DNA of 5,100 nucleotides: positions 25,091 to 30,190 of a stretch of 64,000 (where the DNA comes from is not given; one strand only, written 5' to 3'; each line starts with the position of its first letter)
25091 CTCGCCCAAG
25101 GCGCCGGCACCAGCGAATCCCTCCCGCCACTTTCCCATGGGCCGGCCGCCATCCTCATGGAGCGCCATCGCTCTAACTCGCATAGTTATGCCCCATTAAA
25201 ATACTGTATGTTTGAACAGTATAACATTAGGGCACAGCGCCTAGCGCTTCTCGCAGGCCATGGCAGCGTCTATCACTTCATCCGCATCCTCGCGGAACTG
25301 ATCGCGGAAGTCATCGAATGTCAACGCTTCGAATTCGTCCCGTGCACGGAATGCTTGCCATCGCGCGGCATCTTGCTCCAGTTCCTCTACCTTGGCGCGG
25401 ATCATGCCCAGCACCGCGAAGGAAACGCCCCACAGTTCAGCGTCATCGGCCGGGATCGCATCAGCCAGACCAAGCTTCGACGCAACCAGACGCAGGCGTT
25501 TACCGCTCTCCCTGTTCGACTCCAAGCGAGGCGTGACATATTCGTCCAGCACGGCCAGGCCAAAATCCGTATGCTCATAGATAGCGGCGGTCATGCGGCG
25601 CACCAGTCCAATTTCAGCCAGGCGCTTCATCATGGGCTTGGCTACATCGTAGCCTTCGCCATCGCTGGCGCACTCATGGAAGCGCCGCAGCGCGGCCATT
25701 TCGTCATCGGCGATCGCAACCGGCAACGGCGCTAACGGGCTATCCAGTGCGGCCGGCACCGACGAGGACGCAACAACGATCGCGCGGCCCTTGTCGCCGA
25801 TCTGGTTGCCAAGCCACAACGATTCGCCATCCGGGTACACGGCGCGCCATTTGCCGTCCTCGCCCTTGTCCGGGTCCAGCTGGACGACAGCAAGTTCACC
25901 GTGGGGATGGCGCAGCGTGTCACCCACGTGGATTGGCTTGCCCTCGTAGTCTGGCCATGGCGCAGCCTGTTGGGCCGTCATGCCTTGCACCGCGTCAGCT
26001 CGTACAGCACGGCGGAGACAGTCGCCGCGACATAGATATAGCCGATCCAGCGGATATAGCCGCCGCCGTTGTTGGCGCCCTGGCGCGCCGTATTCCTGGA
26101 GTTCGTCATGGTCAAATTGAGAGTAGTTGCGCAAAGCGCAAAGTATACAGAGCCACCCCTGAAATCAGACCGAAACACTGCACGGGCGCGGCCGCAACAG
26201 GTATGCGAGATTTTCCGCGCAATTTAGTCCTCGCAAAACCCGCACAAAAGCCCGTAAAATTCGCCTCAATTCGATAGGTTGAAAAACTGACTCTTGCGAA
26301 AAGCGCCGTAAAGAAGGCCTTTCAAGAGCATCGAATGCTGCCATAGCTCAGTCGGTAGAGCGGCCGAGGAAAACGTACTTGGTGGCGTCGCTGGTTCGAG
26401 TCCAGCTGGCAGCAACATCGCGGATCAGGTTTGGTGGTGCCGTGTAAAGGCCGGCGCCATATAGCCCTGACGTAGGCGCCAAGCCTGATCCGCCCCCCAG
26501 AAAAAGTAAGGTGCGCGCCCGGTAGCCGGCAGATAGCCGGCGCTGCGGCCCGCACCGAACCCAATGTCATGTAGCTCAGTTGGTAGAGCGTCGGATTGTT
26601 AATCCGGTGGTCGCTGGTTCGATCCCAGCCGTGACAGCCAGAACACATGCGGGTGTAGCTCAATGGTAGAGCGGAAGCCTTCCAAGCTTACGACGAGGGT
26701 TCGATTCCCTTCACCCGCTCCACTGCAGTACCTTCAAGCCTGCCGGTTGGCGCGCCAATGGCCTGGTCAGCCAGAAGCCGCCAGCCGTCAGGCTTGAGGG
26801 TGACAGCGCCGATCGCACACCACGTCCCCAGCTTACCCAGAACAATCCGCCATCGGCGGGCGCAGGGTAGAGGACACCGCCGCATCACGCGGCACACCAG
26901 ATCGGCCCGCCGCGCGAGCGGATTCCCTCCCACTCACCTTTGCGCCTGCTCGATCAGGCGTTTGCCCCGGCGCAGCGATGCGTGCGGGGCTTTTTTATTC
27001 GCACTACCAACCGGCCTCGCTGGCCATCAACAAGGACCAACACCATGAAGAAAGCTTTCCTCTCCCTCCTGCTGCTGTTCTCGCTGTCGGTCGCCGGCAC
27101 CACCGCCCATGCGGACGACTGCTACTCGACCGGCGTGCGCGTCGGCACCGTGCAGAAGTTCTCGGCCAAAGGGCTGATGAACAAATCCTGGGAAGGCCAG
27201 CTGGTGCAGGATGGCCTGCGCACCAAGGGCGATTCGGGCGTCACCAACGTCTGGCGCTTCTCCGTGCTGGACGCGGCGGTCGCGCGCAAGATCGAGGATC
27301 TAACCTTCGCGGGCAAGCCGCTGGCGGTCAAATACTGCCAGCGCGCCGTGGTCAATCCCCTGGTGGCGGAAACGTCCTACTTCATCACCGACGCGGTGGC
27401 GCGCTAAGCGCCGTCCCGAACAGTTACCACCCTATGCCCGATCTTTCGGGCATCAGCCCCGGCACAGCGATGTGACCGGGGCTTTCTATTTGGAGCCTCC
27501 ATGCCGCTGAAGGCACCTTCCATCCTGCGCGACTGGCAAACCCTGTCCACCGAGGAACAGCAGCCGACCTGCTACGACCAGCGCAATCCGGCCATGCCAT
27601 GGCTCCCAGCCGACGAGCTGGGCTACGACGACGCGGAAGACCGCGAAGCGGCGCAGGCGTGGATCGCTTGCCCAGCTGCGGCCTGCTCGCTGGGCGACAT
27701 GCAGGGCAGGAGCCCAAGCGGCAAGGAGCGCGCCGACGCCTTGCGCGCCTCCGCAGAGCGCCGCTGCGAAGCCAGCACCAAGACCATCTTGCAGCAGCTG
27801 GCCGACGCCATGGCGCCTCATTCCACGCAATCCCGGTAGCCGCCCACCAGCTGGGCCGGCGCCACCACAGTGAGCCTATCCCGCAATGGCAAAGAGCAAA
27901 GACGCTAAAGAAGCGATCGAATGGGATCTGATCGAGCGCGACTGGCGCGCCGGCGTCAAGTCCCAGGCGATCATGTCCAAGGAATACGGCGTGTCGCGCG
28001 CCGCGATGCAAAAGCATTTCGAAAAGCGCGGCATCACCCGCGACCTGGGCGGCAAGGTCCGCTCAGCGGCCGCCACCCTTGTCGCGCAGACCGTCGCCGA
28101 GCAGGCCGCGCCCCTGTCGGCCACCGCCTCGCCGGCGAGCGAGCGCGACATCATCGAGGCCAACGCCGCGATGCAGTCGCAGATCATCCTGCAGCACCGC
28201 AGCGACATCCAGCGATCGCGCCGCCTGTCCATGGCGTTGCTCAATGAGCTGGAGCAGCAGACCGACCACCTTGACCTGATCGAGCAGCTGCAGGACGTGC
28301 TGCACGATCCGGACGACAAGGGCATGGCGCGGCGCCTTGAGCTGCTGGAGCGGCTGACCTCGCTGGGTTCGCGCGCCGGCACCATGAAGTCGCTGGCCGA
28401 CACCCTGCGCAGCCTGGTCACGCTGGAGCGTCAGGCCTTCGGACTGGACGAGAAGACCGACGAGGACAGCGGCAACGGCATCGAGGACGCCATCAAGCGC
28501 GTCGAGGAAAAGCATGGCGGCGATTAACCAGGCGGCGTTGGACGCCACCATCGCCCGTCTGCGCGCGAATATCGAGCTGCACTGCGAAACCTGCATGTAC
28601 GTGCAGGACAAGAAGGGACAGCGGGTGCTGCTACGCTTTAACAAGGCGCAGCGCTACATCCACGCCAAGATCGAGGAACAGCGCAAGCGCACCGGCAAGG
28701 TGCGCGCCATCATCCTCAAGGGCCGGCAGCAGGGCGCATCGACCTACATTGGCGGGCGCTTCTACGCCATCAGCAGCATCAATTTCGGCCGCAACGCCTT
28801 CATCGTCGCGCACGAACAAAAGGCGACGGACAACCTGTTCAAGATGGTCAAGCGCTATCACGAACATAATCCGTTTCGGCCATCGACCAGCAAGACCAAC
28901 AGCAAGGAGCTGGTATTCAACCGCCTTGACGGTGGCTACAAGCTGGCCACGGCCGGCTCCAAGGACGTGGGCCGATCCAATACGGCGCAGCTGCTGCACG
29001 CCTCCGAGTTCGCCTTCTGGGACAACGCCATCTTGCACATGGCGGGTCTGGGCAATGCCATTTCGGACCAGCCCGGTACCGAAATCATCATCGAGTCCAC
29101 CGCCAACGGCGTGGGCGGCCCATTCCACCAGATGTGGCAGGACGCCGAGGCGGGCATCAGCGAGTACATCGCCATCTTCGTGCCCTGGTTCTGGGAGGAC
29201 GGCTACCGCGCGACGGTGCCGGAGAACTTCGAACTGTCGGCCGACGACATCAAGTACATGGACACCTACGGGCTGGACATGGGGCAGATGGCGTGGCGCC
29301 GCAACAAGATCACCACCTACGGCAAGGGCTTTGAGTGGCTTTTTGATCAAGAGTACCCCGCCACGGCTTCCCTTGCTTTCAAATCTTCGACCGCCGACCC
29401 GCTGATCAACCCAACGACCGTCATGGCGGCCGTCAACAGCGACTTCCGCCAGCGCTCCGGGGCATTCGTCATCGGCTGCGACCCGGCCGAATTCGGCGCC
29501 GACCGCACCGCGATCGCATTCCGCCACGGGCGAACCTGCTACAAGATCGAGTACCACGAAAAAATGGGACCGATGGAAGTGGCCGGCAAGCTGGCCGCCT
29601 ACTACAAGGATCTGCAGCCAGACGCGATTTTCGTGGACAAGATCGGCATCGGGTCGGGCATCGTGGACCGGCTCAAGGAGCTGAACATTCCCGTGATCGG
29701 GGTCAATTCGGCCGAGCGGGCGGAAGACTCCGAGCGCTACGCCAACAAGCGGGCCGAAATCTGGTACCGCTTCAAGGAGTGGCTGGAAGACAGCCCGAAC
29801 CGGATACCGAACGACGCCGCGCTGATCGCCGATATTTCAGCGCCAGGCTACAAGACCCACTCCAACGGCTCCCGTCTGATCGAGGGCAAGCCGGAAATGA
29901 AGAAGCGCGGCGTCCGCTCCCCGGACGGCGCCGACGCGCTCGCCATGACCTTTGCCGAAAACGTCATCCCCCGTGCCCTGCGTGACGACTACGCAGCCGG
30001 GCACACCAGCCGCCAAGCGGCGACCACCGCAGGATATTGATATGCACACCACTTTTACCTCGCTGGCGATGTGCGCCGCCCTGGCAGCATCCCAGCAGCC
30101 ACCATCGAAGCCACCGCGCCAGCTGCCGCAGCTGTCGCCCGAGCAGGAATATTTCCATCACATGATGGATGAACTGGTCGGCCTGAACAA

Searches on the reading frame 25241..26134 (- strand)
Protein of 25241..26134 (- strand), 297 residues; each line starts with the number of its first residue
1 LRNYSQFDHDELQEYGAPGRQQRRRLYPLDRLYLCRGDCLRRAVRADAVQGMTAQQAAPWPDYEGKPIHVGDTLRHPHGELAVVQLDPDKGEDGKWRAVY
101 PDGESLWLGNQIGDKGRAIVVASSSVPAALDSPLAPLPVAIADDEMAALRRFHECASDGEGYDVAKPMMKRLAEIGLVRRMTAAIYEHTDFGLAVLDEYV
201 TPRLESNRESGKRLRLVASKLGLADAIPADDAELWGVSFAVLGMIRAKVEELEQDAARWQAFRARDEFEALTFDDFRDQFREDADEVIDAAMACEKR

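Call 7: search_protein_families(library=pfam, proteins=[window:25241-26134:-], max_evalue=0.1)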
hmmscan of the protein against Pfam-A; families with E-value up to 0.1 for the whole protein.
window:25241-26134:- (297 aa): 0 families

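Call 10: search_protein_families(library=phrogs, proteins=[window:25241-26134:-], max_evalue=0.01)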
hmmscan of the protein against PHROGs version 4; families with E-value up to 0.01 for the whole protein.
window:25241-26134:- (297 aa): 1 family
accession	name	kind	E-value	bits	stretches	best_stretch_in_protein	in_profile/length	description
phrog_19209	-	unknown function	1.8e-09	38.3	1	52-122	1-72/74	-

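Call 110: search_protein_families(library=pfam, proteins=[window:25241-25981:-], max_evalue=0.01)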
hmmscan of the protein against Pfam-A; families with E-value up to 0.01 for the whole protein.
window:25241-25981:- (246 aa): 0 families

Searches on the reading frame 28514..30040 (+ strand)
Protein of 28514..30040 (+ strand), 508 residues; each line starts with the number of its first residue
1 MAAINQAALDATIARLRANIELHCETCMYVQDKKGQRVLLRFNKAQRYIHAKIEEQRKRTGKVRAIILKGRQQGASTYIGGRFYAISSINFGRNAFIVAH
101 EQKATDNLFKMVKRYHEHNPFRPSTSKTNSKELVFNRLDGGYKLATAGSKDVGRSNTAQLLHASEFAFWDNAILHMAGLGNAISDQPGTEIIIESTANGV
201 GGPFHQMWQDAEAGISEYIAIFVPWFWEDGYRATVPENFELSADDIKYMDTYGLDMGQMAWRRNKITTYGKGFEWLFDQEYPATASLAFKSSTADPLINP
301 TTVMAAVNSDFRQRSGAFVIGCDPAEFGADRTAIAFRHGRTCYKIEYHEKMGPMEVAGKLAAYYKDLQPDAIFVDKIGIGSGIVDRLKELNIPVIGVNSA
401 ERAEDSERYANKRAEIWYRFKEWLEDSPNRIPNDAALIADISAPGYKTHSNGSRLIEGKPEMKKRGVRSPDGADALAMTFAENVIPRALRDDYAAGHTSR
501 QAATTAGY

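Call 66: find_related_loci(query=window:28514-30040:+, collection=viral_contigs, flank=10000)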
Query window:28514-30040:+ (508 aa) in viral_contigs; peptide patterns used: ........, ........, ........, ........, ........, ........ (x = any residue, [..] = any of these).
18 stretches matched a pattern; 14 encode a relative of the query (tblastn E <= 1e-3); 14 distinct loci.
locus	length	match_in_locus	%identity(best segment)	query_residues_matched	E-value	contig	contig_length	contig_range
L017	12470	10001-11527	85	1-508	0e+0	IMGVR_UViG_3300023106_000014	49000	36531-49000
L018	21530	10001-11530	82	1-508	0e+0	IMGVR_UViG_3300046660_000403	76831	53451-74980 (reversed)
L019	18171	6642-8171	79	1-508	0e+0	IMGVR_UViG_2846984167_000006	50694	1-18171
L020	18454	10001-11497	78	11-508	0e+0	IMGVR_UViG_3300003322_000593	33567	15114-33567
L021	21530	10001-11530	77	1-508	0e+0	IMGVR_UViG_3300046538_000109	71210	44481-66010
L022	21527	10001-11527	76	1-508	0e+0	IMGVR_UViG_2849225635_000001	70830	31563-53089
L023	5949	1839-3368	75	1-508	0e+0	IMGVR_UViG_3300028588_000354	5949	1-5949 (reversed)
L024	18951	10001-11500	75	8-508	0e+0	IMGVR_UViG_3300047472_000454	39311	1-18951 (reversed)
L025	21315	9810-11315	73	7-508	0e+0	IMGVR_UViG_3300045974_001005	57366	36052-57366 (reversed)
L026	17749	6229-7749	81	3-508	0e+0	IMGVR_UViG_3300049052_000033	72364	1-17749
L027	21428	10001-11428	50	16-484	2e-148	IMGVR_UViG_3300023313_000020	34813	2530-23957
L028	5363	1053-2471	51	16-481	4e-149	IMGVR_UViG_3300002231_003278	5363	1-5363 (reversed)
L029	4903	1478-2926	45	10-484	3e-117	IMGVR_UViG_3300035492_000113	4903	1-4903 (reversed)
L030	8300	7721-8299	62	9-201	2e-77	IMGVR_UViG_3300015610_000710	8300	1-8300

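Call 79: search_protein_families(library=pfam, proteins=[L017:4638-5603:+, L018:2620-3252:-, L022:6494-7840:-, L022:7798-8250:-, L026:2082-3596:+, L017:3506-3787:+, L017:3793-4098:+, L018:3933-4322:-], max_evalue=0.01)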
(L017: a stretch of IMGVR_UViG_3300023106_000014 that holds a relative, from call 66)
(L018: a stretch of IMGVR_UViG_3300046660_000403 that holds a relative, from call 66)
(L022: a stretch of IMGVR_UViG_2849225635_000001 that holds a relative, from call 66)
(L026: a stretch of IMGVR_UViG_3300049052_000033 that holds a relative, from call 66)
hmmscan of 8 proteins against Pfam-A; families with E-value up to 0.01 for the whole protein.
L017:4638-5603:+ (321 aa): 1 family
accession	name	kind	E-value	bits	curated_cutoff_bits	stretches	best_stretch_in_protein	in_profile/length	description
PF02586.19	SRAP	-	2.3e-18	66.9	27.1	1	126-308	25-197/214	SOS response associated peptidase (SRAP)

L018:2620-3252:- (210 aa): 1 family
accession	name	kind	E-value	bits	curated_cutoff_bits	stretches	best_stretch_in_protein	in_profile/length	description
PF02586.19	SRAP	-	1.2e-25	90.7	27.1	1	29-202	34-201/214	SOS response associated peptidase (SRAP)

L022:6494-7840:- (448 aa): 7 families
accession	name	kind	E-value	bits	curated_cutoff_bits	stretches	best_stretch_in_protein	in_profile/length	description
PF00817.25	IMS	-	5.4e-36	124.2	23.2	1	27-173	1-147/148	impB/mucB/samB family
PF13438.11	DUF4113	-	3.3e-21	75.5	24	1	396-445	2-51/51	Domain of unknown function (DUF4113)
PF11799.13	IMS_C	-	4.7e-20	72.5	20.7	1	268-381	1-106/109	impB/mucB/samB family C-terminal domain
PF21999.2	IMS_HHH_1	-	5e-06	27.3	27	1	210-244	5-39/53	DNA polymerase-iota, thumb domain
PF11798.14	IMS_HHH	-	2.5e-05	24.7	24.4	1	201-224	9-32/32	IMS family HHH motif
PF10391.15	DNA_pol_lambd_f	-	0.0012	19.1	29.8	1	207-233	5-31/51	Fingers domain of DNA polymerase lambda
PF11731.14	Cdd1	-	0.0024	18.5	25.5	1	208-246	11-49/86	Pathogenicity locus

L022:7798-8250:- (150 aa): 1 family
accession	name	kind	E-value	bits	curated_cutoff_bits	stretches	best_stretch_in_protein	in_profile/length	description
PF00717.28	Peptidase_S24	-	8.3e-28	96.9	23.3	1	25-141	1-115/116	Peptidase S24-like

L026:2082-3596:+ (504 aa): 3 families
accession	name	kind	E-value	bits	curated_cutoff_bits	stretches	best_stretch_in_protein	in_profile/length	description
PF07693.20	KAP_NTPase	-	2.5e-32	112.8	20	1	36-312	5-233/293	KAP family P-loop domain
PF13191.12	AAA_16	-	8.6e-06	26.8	32.6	1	64-249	33-149/167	AAA ATPase domain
PF24883.2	NPHP3_N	-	0.00032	21.4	24.8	0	197-257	88-147/164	Nephrocystin 3, N-terminal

L017:3506-3787:+ (93 aa): 3 families
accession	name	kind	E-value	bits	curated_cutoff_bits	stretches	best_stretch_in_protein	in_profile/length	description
PF13744.12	HTH_37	-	4.9e-24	84.4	27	1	14-88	3-78/80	Helix-turn-helix domain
PF13560.12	HTH_31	-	4.6e-07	30.5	27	1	31-85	4-58/64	Helix-turn-helix domain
PF01381.28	HTH_3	-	0.00023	21.5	23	1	37-74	5-41/55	Helix-turn-helix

L017:3793-4098:+ (101 aa): 0 families

L018:3933-4322:- (129 aa): 0 families
